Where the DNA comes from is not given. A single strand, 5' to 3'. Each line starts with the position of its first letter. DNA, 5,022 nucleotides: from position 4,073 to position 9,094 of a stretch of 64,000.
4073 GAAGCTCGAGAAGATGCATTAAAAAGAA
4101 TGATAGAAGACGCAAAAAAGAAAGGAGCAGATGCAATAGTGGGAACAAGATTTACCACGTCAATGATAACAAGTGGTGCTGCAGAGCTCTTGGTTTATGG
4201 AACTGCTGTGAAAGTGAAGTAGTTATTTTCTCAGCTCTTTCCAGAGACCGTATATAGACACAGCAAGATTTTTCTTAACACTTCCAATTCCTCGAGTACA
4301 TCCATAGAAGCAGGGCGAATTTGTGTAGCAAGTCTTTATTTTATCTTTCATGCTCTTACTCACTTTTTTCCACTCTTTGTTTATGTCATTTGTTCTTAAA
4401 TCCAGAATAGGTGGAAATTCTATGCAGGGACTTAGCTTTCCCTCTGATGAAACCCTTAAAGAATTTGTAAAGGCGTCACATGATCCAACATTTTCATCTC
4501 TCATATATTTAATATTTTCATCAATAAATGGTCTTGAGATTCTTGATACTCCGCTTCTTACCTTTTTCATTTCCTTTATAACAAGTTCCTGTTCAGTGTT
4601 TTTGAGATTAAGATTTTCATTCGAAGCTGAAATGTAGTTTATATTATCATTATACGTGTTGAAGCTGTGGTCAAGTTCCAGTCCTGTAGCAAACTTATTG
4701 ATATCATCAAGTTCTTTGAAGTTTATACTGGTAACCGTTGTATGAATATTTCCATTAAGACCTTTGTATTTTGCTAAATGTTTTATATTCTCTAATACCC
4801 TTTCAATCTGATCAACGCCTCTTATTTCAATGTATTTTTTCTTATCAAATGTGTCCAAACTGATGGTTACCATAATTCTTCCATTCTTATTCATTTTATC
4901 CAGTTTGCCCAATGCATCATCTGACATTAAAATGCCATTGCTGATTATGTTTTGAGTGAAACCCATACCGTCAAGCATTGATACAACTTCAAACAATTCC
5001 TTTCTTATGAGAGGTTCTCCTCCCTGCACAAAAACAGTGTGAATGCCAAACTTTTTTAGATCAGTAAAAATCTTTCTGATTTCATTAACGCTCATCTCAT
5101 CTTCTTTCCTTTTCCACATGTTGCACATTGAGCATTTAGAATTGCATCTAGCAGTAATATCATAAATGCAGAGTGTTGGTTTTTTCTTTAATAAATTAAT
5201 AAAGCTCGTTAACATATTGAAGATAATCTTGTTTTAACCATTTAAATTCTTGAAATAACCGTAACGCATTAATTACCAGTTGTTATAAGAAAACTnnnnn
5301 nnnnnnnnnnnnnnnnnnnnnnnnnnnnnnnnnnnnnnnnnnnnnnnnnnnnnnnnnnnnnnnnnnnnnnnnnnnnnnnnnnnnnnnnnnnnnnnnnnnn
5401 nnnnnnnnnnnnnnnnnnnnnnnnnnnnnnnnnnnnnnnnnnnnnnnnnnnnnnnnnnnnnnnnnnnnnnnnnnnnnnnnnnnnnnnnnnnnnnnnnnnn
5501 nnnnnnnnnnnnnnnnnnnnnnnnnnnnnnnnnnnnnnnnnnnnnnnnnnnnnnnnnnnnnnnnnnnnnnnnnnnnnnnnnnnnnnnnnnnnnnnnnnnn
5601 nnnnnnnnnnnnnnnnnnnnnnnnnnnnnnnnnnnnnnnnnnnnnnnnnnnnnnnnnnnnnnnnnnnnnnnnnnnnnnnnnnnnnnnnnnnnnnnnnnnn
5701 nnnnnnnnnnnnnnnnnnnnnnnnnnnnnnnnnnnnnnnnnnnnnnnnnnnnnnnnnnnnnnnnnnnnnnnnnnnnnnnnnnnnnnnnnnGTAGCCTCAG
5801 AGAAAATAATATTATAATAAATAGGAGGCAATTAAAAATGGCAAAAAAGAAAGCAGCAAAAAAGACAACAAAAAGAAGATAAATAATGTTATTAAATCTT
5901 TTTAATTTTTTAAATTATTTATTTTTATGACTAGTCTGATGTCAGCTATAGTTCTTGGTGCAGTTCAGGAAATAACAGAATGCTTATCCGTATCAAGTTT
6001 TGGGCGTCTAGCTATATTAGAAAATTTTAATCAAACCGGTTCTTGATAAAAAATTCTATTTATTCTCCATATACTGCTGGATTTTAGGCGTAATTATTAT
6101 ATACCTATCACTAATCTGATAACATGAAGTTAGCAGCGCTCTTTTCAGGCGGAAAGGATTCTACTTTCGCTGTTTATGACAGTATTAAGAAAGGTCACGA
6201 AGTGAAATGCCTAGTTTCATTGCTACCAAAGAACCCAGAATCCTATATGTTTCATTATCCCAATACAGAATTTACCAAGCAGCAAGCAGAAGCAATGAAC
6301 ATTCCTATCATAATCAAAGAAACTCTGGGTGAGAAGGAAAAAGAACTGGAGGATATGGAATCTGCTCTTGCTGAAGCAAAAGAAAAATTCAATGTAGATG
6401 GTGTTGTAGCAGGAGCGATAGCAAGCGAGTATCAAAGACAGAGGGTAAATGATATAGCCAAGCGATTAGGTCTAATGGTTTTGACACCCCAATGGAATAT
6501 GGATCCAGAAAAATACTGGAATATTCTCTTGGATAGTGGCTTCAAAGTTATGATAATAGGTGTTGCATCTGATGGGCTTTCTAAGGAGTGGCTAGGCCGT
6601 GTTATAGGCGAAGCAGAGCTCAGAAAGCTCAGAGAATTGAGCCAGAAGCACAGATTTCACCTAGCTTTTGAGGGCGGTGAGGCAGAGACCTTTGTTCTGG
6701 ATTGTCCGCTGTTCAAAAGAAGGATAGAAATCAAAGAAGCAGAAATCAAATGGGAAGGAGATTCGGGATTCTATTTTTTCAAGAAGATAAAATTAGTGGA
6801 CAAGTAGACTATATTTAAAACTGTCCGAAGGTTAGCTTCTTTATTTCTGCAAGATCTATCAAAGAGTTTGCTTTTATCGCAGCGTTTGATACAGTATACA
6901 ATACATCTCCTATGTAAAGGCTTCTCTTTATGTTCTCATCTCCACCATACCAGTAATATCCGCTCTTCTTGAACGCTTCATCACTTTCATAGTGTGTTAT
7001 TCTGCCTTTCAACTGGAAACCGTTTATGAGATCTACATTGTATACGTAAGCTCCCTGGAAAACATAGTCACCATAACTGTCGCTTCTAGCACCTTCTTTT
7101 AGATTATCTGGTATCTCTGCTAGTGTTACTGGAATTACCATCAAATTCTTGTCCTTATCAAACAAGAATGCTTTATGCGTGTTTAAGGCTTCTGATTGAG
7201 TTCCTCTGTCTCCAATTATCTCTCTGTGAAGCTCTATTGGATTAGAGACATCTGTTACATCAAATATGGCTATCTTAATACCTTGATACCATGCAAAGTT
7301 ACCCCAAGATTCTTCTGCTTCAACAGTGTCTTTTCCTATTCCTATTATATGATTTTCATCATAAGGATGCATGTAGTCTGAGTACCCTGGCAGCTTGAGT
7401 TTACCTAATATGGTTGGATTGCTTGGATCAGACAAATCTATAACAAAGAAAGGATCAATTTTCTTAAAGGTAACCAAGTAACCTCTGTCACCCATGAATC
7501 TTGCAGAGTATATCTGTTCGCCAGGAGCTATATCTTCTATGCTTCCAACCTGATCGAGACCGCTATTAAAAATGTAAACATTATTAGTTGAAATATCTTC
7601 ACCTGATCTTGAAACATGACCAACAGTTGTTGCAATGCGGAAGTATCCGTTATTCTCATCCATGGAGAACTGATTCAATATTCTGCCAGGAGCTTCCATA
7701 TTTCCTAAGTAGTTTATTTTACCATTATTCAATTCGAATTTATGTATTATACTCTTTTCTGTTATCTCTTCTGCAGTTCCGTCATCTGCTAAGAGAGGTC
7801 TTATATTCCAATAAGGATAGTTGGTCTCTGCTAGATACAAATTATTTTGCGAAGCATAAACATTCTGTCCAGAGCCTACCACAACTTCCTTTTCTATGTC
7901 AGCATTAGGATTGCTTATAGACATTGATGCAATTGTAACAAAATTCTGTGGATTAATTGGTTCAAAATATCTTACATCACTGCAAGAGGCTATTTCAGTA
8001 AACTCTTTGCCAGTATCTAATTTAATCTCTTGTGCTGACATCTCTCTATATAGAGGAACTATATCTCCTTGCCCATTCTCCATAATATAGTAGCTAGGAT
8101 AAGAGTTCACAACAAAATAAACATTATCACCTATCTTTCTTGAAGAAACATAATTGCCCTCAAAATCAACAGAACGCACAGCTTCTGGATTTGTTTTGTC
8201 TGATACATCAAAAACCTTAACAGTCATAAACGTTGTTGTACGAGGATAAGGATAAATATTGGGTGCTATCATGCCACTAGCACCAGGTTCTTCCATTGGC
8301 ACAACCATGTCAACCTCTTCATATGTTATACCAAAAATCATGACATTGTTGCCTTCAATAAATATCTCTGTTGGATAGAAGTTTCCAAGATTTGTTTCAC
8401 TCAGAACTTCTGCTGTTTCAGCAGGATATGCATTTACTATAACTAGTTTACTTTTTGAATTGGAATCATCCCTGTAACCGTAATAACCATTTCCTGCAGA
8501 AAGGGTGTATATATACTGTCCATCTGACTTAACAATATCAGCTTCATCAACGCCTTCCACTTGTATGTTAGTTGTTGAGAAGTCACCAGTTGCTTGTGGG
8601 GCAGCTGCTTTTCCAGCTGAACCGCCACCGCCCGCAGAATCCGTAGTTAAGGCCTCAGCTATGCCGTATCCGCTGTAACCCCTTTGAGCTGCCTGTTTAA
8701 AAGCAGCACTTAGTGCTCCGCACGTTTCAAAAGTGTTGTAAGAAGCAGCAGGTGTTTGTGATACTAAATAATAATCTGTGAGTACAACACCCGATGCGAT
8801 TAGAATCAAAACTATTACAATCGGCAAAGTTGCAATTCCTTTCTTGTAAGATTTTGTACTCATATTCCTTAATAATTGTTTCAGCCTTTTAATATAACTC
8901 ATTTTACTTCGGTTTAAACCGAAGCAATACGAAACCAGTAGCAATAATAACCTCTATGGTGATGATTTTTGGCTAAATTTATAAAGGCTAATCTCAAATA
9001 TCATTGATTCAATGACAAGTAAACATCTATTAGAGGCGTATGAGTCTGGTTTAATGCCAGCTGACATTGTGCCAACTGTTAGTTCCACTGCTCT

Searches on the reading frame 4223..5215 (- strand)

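Call 34: search_protein_families(library=pfam, proteins=[window:4223-5215:-], max_evalue=0.00001)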
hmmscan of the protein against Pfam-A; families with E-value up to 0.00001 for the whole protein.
window:4223-5215:- (330 aa): 1 family
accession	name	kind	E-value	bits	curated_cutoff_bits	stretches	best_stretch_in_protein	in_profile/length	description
PF04055.27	Radical_SAM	-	2.8e-21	76.8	29.5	1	20-172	3-162/166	Radical SAM superfamily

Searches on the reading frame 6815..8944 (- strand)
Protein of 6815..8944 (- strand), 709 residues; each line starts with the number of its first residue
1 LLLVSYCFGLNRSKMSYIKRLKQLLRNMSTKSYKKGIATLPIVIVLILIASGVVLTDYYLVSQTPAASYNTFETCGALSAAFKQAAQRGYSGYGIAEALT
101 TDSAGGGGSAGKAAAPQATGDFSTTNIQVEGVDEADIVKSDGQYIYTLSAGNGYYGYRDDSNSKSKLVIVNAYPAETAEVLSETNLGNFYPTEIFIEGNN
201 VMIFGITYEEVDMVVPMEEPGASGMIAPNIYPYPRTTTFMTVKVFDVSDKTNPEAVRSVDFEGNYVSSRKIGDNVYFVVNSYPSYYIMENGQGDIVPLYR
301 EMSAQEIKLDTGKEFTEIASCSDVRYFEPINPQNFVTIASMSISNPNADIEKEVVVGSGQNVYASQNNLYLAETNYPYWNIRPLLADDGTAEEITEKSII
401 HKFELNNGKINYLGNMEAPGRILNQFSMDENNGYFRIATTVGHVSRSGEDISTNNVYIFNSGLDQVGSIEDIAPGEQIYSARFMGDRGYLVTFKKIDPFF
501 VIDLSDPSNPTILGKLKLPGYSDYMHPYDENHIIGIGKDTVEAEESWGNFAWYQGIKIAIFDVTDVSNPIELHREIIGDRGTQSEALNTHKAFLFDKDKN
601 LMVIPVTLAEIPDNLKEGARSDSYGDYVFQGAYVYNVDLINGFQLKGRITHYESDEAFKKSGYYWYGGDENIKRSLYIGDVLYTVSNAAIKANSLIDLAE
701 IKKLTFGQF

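Call 34: search_protein_families(library=pfam, proteins=[window:6815-8944:-], max_evalue=0.00001)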
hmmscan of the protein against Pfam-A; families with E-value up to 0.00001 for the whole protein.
window:6815-8944:- (709 aa): 1 family
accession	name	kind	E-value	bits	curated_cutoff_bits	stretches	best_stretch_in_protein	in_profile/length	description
PF09826.15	Beta_propel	-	3e-167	557.9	22.4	1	122-696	1-493/495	Beta propeller domain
